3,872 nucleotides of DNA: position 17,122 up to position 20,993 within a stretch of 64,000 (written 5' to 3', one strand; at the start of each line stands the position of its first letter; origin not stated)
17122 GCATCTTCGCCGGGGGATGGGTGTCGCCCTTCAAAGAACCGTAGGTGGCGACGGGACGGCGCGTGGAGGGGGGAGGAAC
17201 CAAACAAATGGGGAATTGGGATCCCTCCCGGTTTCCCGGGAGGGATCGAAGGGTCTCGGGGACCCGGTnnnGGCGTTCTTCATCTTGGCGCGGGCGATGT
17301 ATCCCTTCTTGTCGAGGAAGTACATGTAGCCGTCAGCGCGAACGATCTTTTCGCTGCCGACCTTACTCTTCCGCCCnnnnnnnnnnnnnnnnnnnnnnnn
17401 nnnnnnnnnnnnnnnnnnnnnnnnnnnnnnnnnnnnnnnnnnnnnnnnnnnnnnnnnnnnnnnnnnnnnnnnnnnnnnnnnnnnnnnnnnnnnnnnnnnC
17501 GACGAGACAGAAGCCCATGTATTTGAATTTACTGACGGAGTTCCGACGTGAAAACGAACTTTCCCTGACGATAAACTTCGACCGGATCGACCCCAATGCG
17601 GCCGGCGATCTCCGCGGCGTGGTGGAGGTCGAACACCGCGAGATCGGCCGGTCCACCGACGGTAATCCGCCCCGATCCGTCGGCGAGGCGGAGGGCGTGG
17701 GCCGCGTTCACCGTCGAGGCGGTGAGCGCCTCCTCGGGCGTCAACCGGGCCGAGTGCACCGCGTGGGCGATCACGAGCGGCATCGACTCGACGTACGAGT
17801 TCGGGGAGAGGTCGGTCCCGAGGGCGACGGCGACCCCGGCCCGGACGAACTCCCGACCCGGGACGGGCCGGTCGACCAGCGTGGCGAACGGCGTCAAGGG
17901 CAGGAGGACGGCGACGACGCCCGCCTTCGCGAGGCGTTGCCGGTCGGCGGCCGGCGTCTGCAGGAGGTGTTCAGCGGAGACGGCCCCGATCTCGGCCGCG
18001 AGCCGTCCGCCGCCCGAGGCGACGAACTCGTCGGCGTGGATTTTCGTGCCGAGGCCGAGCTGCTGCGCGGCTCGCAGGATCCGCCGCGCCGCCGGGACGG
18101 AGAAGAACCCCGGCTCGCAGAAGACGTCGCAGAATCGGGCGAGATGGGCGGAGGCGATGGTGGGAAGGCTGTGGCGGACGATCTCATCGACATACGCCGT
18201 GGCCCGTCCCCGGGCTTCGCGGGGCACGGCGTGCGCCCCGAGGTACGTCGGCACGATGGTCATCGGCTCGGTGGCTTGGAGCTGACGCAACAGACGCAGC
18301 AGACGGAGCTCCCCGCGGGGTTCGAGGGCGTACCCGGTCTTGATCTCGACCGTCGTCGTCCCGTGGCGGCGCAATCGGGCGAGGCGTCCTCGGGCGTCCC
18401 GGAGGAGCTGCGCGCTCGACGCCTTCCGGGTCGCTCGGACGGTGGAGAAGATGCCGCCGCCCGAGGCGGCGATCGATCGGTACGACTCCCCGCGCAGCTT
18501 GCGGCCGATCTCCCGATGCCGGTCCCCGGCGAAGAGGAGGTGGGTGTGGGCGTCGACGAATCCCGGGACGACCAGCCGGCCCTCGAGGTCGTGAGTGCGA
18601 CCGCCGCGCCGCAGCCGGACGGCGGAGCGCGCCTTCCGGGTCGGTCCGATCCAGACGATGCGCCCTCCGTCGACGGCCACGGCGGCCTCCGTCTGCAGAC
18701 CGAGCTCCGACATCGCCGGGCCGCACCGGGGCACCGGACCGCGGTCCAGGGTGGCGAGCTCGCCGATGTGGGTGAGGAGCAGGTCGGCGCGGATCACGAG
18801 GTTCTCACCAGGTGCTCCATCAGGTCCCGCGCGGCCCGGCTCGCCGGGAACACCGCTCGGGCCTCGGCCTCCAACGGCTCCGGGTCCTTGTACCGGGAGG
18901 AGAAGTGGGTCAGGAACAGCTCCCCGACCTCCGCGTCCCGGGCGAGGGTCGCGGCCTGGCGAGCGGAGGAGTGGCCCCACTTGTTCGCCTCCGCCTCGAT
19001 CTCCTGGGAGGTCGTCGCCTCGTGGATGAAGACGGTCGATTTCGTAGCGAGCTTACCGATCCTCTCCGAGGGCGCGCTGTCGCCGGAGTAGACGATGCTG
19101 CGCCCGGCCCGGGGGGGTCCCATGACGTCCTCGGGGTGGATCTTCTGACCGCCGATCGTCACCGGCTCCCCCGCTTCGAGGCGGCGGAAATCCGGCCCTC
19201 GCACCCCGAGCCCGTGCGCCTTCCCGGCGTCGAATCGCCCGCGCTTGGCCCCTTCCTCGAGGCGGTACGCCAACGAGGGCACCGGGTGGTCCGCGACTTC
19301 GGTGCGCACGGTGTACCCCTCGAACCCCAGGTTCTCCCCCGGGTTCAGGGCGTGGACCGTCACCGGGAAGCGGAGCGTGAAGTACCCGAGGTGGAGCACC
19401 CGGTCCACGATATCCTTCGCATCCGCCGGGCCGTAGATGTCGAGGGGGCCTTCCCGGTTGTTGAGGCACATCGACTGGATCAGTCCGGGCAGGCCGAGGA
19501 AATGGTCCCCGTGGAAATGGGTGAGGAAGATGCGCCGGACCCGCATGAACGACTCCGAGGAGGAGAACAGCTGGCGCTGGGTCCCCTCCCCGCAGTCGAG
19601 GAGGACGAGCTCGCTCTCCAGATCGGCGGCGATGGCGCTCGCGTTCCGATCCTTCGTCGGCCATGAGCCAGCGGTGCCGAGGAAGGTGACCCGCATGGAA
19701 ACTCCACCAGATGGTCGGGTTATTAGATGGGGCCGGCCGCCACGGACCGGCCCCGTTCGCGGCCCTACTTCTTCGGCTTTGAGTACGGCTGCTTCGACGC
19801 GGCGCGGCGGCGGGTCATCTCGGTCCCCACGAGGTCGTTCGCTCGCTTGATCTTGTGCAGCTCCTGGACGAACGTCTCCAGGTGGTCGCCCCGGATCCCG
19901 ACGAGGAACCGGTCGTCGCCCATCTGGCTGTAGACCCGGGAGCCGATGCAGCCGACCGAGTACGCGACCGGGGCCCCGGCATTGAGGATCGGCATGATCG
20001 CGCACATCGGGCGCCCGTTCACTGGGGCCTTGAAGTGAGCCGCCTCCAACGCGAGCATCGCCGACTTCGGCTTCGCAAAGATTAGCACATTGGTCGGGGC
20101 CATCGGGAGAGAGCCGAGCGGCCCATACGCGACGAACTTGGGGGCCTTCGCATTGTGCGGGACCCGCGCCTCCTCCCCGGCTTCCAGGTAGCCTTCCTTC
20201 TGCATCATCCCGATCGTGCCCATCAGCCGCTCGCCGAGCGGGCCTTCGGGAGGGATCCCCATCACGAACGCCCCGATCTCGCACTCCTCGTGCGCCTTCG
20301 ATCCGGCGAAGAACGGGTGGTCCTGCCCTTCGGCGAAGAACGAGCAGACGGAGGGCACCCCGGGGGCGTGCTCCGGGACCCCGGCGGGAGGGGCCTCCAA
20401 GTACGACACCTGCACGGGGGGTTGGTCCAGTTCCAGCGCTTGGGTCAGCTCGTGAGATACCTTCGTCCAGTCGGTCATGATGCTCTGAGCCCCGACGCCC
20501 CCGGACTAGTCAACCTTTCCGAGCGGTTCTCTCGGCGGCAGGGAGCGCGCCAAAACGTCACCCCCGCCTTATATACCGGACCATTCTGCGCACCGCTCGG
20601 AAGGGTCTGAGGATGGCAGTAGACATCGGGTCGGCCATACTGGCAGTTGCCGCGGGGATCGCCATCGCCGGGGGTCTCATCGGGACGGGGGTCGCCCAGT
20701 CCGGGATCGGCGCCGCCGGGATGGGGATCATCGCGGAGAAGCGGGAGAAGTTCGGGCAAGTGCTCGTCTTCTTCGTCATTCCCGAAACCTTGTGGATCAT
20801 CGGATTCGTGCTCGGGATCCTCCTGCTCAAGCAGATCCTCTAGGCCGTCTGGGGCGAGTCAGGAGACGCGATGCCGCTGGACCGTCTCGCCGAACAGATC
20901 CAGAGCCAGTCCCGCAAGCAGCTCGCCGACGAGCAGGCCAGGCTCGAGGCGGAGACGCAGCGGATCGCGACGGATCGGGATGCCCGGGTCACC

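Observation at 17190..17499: Low-GC, Lys-rich small gene with internal duplication and a strong palindromic terminator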

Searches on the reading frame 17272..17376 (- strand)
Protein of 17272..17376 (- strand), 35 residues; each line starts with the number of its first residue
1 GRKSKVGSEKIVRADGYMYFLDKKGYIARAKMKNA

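Call 84: search_solved_structures(query=A4, max_evalue=10, show_alignments=2)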
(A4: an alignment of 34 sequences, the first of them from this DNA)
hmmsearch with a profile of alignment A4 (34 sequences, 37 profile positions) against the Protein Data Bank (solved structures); distinct sequences matched with E-value up to 10: 4.
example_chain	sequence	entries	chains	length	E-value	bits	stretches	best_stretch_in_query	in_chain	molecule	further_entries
9erw_E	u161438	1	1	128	0.034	17.2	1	3-22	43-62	Chains: E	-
6gz8_A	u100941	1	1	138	0.77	12.9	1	18-27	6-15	Spore germination protein GerM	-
2fkd_A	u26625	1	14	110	1.6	11.9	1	13-24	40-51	Repressor protein CI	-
5t7c_A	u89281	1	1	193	1.7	11.8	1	18-32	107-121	Hippocalcin-like protein 1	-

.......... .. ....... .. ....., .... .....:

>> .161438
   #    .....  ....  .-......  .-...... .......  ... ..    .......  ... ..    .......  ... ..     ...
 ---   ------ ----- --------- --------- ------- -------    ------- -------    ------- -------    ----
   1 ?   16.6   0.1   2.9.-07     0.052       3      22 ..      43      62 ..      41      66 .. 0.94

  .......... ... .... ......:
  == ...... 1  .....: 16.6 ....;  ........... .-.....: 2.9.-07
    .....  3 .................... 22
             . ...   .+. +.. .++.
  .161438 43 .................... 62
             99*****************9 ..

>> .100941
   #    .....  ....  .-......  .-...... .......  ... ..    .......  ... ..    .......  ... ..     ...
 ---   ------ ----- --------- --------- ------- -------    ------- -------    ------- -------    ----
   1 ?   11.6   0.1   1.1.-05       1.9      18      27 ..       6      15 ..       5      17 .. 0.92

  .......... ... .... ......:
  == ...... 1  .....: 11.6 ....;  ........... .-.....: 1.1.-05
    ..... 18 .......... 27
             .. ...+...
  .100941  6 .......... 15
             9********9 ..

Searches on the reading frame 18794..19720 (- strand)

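Call 76: search_protein_families(library=pfam, proteins=[window:18794-19720:-], max_evalue=0.001)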
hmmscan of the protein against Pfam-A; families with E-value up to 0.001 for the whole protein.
window:18794-19720:- (308 aa): 3 families
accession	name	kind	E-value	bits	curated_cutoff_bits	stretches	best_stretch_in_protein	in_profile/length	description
PF12706.13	Lactamase_B_2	-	1.2e-17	64.7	27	2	39-155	3-131/200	Beta-lactamase superfamily domain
PF00753.33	Lactamase_B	-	4.7e-08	33.6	22.7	1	30-133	9-115/196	Metallo-beta-lactamase superfamily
PF13691.12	Lactamase_B_4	-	6.8e-05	22.9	27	1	21-72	6-59/63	tRNase Z endonuclease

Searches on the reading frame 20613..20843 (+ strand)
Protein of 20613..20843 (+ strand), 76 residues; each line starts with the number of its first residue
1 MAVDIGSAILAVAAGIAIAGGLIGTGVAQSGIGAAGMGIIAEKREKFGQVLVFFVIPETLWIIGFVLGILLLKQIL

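Call 76: search_protein_families(library=pfam, proteins=[window:20613-20843:+], max_evalue=0.001)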
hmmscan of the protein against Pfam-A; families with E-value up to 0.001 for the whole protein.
window:20613-20843:+ (76 aa): 1 family
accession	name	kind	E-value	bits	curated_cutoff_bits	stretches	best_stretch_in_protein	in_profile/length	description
PF00137.26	ATP-synt_C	-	2.6e-12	47.2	24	1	13-71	2-60/60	ATP synthase subunit C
